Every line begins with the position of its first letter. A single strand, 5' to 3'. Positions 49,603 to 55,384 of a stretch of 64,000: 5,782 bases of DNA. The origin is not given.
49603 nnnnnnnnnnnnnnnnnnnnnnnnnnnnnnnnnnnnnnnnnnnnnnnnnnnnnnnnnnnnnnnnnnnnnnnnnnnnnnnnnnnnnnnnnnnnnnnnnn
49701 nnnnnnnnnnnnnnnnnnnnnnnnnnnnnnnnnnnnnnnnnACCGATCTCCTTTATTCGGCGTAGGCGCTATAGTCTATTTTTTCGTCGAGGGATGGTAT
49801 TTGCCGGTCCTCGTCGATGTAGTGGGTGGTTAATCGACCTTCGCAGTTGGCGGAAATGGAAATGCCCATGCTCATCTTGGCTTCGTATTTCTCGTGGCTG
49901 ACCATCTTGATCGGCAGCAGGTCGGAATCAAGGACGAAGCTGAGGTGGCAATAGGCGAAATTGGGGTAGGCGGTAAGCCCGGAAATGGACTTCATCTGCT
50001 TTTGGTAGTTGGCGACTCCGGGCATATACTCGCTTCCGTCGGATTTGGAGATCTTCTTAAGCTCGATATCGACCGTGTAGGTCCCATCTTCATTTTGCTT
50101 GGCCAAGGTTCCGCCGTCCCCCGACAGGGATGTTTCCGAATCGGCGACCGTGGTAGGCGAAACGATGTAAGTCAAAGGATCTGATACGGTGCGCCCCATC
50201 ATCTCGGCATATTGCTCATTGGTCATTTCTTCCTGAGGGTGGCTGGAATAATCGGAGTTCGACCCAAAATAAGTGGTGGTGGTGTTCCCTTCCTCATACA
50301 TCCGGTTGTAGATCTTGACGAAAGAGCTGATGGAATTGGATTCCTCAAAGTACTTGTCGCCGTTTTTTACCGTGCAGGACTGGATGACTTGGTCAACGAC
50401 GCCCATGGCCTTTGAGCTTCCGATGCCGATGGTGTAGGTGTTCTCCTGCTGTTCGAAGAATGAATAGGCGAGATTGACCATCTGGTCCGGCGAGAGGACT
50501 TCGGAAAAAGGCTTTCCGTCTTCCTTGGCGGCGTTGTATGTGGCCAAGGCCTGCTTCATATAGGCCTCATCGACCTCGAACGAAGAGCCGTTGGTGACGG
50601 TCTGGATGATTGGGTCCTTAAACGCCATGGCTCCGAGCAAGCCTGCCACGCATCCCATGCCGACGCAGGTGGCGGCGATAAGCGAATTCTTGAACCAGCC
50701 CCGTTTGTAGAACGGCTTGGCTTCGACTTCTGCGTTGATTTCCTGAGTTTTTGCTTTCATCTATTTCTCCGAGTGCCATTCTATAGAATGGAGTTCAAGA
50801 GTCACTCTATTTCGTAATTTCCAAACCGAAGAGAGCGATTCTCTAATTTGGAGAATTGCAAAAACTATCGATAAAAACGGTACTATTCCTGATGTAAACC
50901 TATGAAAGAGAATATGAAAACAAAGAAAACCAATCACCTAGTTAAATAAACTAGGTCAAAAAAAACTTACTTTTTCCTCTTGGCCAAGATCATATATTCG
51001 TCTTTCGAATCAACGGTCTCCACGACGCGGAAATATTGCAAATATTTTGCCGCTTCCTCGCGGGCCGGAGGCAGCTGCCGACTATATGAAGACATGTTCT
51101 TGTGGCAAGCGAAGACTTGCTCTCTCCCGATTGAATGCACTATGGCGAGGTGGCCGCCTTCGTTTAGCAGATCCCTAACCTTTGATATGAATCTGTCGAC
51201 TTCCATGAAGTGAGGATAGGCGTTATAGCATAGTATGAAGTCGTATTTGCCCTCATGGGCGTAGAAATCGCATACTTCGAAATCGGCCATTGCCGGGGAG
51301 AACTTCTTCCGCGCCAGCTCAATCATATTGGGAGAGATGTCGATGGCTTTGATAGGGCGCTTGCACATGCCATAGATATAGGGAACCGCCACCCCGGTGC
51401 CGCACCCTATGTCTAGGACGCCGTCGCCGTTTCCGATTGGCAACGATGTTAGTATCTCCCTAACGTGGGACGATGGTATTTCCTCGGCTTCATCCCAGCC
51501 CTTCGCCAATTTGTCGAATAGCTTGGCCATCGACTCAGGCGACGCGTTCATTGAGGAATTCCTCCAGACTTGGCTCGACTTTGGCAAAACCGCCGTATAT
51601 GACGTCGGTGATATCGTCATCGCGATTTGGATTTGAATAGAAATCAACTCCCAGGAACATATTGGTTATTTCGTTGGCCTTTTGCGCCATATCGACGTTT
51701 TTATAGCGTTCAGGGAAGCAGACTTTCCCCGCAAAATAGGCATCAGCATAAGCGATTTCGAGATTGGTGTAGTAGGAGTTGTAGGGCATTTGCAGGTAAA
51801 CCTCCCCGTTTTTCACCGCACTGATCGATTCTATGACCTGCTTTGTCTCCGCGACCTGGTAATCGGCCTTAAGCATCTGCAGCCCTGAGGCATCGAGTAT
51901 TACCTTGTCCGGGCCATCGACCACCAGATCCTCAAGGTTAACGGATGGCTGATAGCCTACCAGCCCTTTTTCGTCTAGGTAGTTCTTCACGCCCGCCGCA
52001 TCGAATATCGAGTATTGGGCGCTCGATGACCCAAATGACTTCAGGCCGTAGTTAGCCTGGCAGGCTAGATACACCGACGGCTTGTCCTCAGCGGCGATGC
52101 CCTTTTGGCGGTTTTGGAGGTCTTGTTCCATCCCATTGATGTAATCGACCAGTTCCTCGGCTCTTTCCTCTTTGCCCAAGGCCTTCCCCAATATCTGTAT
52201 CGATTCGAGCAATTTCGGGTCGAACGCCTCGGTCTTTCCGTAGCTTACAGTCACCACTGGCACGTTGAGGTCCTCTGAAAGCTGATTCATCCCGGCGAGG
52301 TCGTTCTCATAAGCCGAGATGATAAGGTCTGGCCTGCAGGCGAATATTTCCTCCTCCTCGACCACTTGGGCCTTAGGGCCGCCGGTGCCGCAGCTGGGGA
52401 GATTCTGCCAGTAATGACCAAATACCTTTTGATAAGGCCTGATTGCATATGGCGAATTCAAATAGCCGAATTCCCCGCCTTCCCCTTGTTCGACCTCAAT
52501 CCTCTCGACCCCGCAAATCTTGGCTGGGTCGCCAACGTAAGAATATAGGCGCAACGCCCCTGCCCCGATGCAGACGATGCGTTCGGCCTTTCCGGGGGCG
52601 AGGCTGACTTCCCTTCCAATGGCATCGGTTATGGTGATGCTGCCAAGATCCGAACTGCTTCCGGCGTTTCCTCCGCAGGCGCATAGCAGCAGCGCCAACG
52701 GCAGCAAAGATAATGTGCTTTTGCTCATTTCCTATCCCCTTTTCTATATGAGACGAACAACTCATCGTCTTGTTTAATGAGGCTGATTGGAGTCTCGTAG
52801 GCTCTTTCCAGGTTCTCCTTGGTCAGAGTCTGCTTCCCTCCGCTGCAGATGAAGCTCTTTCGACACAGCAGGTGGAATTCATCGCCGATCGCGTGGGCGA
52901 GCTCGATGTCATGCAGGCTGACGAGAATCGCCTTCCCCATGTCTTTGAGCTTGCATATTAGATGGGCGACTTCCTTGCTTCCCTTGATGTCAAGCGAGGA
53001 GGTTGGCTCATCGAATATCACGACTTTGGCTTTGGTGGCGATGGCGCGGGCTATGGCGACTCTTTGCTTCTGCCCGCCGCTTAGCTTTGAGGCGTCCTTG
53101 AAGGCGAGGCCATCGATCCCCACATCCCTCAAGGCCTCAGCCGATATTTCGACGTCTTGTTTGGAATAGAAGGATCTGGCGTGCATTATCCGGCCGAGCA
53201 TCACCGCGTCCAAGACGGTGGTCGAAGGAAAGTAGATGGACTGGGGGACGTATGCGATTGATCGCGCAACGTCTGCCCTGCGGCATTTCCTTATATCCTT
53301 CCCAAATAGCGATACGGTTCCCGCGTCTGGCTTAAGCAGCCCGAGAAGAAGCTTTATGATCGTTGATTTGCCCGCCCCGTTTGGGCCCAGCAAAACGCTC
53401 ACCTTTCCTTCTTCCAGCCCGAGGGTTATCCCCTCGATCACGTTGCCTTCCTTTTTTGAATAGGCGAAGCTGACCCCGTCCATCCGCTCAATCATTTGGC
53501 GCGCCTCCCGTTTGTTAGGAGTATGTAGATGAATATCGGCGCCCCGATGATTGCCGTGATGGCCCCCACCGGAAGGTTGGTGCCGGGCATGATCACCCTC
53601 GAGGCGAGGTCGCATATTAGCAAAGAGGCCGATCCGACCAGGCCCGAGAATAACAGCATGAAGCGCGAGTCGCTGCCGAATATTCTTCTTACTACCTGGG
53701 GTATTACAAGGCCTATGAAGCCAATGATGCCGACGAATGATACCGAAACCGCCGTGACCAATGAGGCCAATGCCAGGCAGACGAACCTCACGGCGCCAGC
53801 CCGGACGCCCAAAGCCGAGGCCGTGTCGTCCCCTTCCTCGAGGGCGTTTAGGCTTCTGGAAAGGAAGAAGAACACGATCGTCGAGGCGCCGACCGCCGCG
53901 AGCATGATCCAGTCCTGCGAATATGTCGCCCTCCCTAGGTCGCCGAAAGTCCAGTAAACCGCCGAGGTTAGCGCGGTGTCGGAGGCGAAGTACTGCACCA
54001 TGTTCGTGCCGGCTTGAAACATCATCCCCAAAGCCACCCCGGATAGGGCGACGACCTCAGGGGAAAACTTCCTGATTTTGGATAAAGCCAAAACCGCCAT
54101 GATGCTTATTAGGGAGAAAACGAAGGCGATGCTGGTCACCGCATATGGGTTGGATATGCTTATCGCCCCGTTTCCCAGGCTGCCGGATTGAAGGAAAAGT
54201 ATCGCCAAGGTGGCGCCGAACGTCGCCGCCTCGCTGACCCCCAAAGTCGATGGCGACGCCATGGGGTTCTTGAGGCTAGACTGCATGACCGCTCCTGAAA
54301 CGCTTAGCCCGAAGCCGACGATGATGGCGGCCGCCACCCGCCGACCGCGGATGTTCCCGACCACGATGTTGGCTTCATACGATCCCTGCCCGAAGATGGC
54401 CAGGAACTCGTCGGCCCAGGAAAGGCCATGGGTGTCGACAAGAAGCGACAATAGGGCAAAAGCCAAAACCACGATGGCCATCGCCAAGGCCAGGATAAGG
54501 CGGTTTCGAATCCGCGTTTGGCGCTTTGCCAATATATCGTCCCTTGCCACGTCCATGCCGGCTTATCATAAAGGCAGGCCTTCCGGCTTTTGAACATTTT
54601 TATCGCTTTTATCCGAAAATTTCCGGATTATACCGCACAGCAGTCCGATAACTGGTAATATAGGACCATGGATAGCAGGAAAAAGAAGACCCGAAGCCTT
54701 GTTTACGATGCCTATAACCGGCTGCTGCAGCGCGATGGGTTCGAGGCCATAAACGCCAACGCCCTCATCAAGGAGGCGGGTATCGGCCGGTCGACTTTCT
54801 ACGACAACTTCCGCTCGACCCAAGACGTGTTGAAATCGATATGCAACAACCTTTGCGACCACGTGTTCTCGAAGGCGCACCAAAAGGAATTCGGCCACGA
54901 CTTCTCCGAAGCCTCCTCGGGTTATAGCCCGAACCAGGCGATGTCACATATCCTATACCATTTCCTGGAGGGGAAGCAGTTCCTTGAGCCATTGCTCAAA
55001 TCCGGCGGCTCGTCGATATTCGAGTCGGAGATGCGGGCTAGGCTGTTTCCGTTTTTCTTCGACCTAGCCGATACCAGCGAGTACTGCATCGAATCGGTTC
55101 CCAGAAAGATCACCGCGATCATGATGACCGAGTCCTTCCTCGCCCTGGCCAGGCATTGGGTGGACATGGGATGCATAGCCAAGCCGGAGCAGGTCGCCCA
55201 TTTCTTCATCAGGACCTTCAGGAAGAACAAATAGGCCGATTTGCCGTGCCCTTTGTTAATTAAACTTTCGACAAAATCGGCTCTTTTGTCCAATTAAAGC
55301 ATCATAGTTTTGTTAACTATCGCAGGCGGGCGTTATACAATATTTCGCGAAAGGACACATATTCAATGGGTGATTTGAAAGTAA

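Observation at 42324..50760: Operon of a membrane-anchored protein, two giant paralogous anchored proteins and a membrane-tethered XRE regulator: an uncharacterised envelope system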

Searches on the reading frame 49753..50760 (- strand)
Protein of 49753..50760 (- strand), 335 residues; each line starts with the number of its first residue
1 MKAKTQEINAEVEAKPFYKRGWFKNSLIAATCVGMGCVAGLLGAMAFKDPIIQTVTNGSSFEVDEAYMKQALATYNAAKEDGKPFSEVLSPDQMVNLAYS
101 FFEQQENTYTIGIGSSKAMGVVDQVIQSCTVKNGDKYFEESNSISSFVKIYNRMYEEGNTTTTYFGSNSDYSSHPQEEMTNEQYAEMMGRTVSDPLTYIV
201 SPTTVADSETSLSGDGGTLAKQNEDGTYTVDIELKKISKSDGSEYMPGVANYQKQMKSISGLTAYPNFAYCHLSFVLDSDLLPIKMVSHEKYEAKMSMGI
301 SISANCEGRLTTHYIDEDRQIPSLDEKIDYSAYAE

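Call 3: search_protein_families(library=pfam, proteins=[window:49753-50760:-], max_evalue=1)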
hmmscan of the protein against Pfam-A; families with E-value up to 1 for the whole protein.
window:49753-50760:- (335 aa): 0 families

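Call 4: search_protein_families(library=ncbifam, proteins=[window:49753-50760:-], max_evalue=1)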
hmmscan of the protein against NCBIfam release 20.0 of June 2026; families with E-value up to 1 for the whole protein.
window:49753-50760:- (335 aa): 0 families

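Call 47: find_homologous_proteins(query=window:49753-50760:-)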
Query window:49753-50760:- (335 aa): 16 proteins with E <= 0.001 among 1732 candidates.
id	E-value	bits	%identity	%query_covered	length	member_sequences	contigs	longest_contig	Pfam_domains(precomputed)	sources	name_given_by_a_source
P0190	1.9e-210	715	95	100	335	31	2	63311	-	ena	-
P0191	1.0e-195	667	87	100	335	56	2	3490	-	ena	-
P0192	6.7e-113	395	61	93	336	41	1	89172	-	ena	-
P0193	2.0e-99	351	56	93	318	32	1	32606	-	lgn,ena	-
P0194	7.1e-98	346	54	95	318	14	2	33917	-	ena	-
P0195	1.3e-96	342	53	97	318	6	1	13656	-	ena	-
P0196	7.5e-72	260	48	84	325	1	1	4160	-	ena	-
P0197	6.1e-71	257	42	96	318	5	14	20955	-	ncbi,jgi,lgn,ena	-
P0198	1.1e-58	217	46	79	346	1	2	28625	-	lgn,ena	-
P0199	6.2e-58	214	44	90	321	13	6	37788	-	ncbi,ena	-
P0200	8.3e-52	194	40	86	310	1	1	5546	-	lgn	-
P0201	5.6e-49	185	41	89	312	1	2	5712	-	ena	-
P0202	5.8e-39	152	42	62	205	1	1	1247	-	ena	-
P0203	3.5e-28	117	32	90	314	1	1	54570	-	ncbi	-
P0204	3.8e-21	94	30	95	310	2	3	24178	-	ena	-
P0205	7.4e-21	93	31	89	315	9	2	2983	-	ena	-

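Call 49: search_solved_structures(query=A3, max_evalue=10)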
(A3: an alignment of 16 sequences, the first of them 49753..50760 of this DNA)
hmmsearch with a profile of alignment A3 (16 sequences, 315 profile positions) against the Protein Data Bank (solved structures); distinct sequences matched with E-value up to 10: 1.
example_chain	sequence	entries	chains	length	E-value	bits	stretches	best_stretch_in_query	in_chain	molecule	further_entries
2jwa_A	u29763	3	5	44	2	10.8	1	15-43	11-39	Receptor tyrosine-protein kinase erbB-2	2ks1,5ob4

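Call 65: find_homologous_proteins(query=A3, max_evalue=0.01)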
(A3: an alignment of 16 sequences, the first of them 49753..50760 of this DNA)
Query A3 (16 sequences) (335 aa, profile of the alignment): 187 proteins with E <= 0.01 among 8000 candidates; the best 120 are listed.
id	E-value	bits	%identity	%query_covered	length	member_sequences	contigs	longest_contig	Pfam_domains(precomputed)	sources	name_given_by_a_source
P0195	8.7e-134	464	53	97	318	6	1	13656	-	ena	-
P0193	8.3e-133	461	56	93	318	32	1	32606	-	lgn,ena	-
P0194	3.3e-132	459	54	95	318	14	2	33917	-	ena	-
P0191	1.0e-130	454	87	100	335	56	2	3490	-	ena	-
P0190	7.3e-130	451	95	100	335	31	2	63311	-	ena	-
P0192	5.2e-126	438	61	93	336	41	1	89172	-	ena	-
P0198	1.7e-120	420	46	79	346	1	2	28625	-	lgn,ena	-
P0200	9.1e-117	408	40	86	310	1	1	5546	-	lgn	-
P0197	1.4e-115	404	42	96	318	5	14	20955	-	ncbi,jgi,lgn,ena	-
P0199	4.8e-113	396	44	90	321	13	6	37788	-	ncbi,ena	-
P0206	2.5e-104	367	46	91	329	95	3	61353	-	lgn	-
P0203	5.7e-101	356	32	90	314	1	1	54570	-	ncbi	-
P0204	1.2e-99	352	30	95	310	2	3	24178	-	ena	-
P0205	3.1e-96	340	31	89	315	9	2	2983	-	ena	-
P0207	6.4e-94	333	29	98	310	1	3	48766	-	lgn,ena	-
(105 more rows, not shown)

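Call 70: search_protein_families(library=padloc, proteins=[window:49753-50760:-], max_evalue=0.1)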
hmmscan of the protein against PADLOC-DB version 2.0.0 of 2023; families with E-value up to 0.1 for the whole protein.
window:49753-50760:- (335 aa): 1 family
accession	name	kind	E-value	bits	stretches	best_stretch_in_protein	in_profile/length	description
PDLC00223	KwaB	-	0.00076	16.7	1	105-170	264-331/339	DUF4868 domain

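Call 71: search_protein_families(library=phrogs, proteins=[window:49753-50760:-], max_evalue=0.1)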
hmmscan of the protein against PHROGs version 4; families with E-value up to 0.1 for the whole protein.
window:49753-50760:- (335 aa): 0 families

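Call 77: search_protein_families(library=pfam, alignment_id=A3, max_evalue=10)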
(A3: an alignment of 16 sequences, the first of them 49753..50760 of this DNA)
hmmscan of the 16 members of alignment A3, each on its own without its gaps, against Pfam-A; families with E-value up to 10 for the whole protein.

A. member 1, window:49753-50760:- (335 aa): 0 families

B. families by the number of members that match (of 16 scanned): 7 families
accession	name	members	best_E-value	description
PF07273.18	DUF1439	2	0.0064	Protein of unknown function (DUF1439)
PF24141.1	LRR_ComC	1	0.021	EGF-like domain-containing protein ComC LRR domain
PF02921.19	UCR_TM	1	0.19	Ubiquinol cytochrome reductase transmembrane region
PF17361.7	DUF5387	1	0.23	Family of unknown function (DUF5387)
PF00817.25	IMS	1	0.32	impB/mucB/samB family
PF16718.10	IFS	1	0.36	Immunity factor for SPN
PF24844.1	PolC_DP2_central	1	0.62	DNA polymerase II large subunit DP2, central domain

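Call 80: search_protein_families(library=pfam, proteins=[P0196, P0197, P0198, P0199, P0200, P0201, P0203, P0204, P0205], max_evalue=1)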
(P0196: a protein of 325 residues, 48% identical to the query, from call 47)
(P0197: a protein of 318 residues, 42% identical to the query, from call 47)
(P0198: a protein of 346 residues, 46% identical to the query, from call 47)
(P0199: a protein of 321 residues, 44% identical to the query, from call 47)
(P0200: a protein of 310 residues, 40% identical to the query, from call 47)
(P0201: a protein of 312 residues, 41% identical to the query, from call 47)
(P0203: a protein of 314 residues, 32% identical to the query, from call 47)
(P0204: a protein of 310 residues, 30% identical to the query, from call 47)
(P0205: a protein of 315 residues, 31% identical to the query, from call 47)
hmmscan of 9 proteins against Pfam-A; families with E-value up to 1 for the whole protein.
P0196 (325 aa): 0 families

P0197 (318 aa): 0 families

P0198 (346 aa): 1 family
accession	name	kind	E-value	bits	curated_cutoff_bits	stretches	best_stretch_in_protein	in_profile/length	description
PF16718.10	IFS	-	0.36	11.4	30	1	162-205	3-46/164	Immunity factor for SPN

P0199 (321 aa): 0 families

P0200 (310 aa): 0 families

P0201 (312 aa): 2 families
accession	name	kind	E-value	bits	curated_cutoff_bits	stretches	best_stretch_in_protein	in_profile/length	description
PF17361.7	DUF5387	-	0.23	11.8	27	1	28-79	96-149/222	Family of unknown function (DUF5387)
PF00817.25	IMS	-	0.32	11.3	23.2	0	36-102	83-139/148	impB/mucB/samB family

P0203 (314 aa): 0 families

P0204 (310 aa): 2 families
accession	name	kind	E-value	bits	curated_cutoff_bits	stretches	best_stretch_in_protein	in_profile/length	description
PF07273.18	DUF1439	-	0.0064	16.7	25.9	1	206-283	42-120/152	Protein of unknown function (DUF1439)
PF24844.1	PolC_DP2_central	-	0.62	9.3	24.3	0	42-238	120-273/372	DNA polymerase II large subunit DP2, central domain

P0205 (315 aa): 1 family
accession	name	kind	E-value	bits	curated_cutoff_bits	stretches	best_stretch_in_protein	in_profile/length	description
PF07273.18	DUF1439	-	0.022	15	25.9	1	205-282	42-119/152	Protein of unknown function (DUF1439)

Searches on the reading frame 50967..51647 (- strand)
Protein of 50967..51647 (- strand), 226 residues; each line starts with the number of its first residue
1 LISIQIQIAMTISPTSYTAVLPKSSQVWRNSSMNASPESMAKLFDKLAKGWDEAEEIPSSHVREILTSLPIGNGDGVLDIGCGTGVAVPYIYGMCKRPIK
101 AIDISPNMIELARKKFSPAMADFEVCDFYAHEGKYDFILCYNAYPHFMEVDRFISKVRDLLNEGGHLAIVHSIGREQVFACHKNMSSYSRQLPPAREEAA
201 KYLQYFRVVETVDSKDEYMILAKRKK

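Call 9: search_protein_families(library=pfam, proteins=[window:50967-51647:-], max_evalue=0.00001)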
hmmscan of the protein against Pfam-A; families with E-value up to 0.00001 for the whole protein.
window:50967-51647:- (226 aa): 7 families
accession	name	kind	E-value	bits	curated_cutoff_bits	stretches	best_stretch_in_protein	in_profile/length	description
PF13649.12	Methyltransf_25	-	8.5e-15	55.7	27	1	77-165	1-97/97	Methyltransferase domain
PF08241.18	Methyltransf_11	-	1.3e-14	55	21.2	1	78-169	1-95/95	Methyltransferase domain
PF08242.18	Methyltransf_12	-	2.3e-12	47.9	30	1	78-167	1-98/98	Methyltransferase domain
PF13847.12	Methyltransf_31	-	5.8e-12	45.9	27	1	74-190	4-127/145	Methyltransferase domain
PF13489.12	Methyltransf_23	-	1.1e-11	45.1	27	1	71-169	20-116/164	Methyltransferase domain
PF02353.26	CMAS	-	7.1e-08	32.5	27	1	54-178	43-172/273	Mycolic acid cyclopropane synthetase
PF05175.20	MTS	-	4.4e-07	30.1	23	1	68-171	26-140/170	Methyltransferase small domain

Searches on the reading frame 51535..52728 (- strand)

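Call 9: search_protein_families(library=pfam, proteins=[window:51535-52728:-], max_evalue=0.00001)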
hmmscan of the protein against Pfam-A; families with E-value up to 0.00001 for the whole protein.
window:51535-52728:- (397 aa): 1 family
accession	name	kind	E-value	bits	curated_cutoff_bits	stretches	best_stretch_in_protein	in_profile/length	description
PF01497.23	Peripla_BP_2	-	1.5e-18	67.5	27.5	1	126-312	52-230/235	Periplasmic binding protein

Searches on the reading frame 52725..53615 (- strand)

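Call 9: search_protein_families(library=pfam, proteins=[window:52725-53615:-], max_evalue=0.00001)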
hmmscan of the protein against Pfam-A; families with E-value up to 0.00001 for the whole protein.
window:52725-53615:- (296 aa): 4 families
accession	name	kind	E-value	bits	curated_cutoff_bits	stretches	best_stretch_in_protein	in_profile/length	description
PF00005.33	ABC_tran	-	1.7e-33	116.5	25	1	61-206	2-137/137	ABC transporter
PF13304.12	AAA_21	-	3e-08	34.5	27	0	73-94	2-23/304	AAA domain, putative AbiEii toxin, Type IV TA system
PF02463.25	SMC_N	-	3.6e-08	33.5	40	1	71-238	25-201/220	RecF/RecN/SMC N terminal domain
PF03193.22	RsgA_GTPase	-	3.8e-06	27.3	30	1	35-102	72-138/174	RsgA GTPase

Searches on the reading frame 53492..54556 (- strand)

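Call 9: search_protein_families(library=pfam, proteins=[window:53492-54556:-], max_evalue=0.00001)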
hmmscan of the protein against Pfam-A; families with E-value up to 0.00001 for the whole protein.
window:53492-54556:- (354 aa): 2 families
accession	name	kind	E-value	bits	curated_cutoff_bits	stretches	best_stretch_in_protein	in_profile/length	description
PF01032.23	FecCD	-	1.7e-85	287.3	26.5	1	30-347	2-310/311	FecCD transport family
PF00950.22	ABC-3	-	3.7e-06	27.1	20.1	1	140-347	56-256/258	ABC 3 transport family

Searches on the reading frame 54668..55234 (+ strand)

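Call 9: search_protein_families(library=pfam, proteins=[window:54668-55234:+], max_evalue=0.00001)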
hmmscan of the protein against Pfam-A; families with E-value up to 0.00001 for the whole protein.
window:54668-55234:+ (188 aa): 2 families
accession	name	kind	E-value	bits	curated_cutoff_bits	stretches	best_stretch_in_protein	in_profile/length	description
PF14278.11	TetR_C_8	-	1.1e-08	35.5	26.1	1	88-184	3-101/103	Transcriptional regulator C-terminal region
PF00440.29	TetR_N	-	4.6e-07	29.9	24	1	17-57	6-46/47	Bacterial regulatory proteins, tetR family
